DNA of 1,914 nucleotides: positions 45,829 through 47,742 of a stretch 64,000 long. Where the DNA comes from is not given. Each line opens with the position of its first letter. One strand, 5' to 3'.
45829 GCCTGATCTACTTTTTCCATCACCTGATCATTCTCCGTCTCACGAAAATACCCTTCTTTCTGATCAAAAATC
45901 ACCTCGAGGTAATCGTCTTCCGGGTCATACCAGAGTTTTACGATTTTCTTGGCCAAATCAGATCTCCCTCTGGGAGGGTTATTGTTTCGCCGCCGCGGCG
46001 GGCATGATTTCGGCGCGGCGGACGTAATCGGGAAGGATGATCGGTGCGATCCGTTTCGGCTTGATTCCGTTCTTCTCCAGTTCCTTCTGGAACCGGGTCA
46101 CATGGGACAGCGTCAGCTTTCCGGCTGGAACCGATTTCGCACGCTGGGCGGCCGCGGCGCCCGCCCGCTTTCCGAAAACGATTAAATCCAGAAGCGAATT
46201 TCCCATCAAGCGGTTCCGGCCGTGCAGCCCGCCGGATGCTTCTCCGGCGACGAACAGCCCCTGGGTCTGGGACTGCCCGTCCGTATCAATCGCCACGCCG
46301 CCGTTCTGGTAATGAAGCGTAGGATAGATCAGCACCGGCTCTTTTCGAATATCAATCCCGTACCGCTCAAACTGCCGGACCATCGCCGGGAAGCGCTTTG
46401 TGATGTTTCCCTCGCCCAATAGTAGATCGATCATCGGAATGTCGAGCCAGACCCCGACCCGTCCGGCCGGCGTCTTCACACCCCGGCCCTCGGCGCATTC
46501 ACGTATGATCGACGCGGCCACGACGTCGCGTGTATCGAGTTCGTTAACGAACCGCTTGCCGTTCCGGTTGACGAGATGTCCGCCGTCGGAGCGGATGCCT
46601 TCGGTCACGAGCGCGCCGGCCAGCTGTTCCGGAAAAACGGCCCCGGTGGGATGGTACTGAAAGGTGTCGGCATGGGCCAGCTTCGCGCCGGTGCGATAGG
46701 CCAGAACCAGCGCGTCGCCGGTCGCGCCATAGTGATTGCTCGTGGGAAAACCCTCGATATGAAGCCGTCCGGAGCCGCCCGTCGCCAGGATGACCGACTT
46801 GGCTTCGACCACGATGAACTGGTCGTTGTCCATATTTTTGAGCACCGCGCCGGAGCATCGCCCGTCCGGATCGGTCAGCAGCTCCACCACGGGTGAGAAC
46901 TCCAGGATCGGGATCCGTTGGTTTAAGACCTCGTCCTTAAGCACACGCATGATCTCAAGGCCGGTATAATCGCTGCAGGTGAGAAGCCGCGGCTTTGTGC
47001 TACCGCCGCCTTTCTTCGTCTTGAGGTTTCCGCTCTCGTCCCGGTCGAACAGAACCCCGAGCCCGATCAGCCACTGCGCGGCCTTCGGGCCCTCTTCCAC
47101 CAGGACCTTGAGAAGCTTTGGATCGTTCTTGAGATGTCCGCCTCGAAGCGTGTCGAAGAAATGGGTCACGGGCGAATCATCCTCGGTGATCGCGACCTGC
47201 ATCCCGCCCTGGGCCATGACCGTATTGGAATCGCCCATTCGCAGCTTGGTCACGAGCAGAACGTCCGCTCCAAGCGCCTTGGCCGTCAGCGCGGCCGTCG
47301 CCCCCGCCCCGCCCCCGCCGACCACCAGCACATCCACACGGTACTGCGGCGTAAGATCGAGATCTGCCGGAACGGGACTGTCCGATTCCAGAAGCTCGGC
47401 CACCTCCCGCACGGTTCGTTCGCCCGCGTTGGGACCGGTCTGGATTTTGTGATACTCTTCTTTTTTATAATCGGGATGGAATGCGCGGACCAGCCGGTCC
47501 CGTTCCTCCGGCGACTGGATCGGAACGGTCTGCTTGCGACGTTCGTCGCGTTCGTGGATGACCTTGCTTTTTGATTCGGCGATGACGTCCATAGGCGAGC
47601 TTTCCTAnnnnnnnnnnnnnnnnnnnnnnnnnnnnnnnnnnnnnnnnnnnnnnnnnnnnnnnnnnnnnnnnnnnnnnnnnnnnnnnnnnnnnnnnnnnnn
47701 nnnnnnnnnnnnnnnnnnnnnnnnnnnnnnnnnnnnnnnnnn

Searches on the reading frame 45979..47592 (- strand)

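Call 24: search_protein_families(library=ncbifam, max_evalue=0.01, proteins=[window:45979-47592:-])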
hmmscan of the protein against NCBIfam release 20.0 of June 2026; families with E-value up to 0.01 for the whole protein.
window:45979-47592:- (537 aa): 63 families (the best 25 are shown)
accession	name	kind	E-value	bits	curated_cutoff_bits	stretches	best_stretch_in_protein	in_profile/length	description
NF004900.0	PRK06263.1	equivalog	1.5e-110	370.4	718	1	84-499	6-418/546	fumarate reductase (CoM/CoB) subunit TfrA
NF005866.0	PRK07803.1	equivalog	1e-96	324.6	819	2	84-350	7-285/631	fumarate reductase/succinate dehydrogenase flavoprotein subunit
TIGR00551.1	nadB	equivalog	1.1e-94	317.9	452.75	1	86-488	3-392/489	L-aspartate oxidase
TIGR01812.1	sdhA_frdA_Gneg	subfamily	5.9e-94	315.6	567.3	1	87-497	1-416/568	succinate dehydrogenase or fumarate reductase, flavoprotein subunit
NF005867.0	PRK07804.1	equivalog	1.1e-87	294.5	639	1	85-490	18-422/548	L-aspartate oxidase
NF005636.0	PRK07395.1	subfamily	2.3e-80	270.4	723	1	85-487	12-408/560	L-aspartate oxidase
NF005701.0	PRK07512.1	equivalog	1.5e-79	267.7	528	1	86-492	10-404/516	L-aspartate oxidase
NF005978.0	PRK08071.1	equivalog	2.4e-79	267.1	621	1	86-486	4-389/514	L-aspartate oxidase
NF004820.0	PRK06175.1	equivalog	4.1e-78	263.2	472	1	85-514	4-413/433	L-aspartate oxidase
NF004724.0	PRK06069.1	subfamily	9.6e-77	258.5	826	1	85-497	5-426/577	succinate dehydrogenase/fumarate reductase flavoprotein subunit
TIGR01816.1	sdhA_forward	equivalog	4.5e-75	252.9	727.35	1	85-488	2-419/584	succinate dehydrogenase flavoprotein subunit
NF006567.0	PRK09077.1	equivalog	1.2e-73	248.2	629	1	82-487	5-411/537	L-aspartate oxidase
NF006686.0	PRK09231.1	equivalog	8.3e-69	232.6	854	1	85-491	5-421/598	fumarate reductase (quinol) flavoprotein subunit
NF004613.0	PRK05945.1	equivalog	5.5e-68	230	824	1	86-490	4-418/575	succinate dehydrogenase/fumarate reductase flavoprotein subunit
NF042982.1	MFR_Fp_SdhA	equivalog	2.7e-67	227.6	1100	1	86-491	48-455/612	8-methylmenaquinol:fumarate reductase flavoprotein subunit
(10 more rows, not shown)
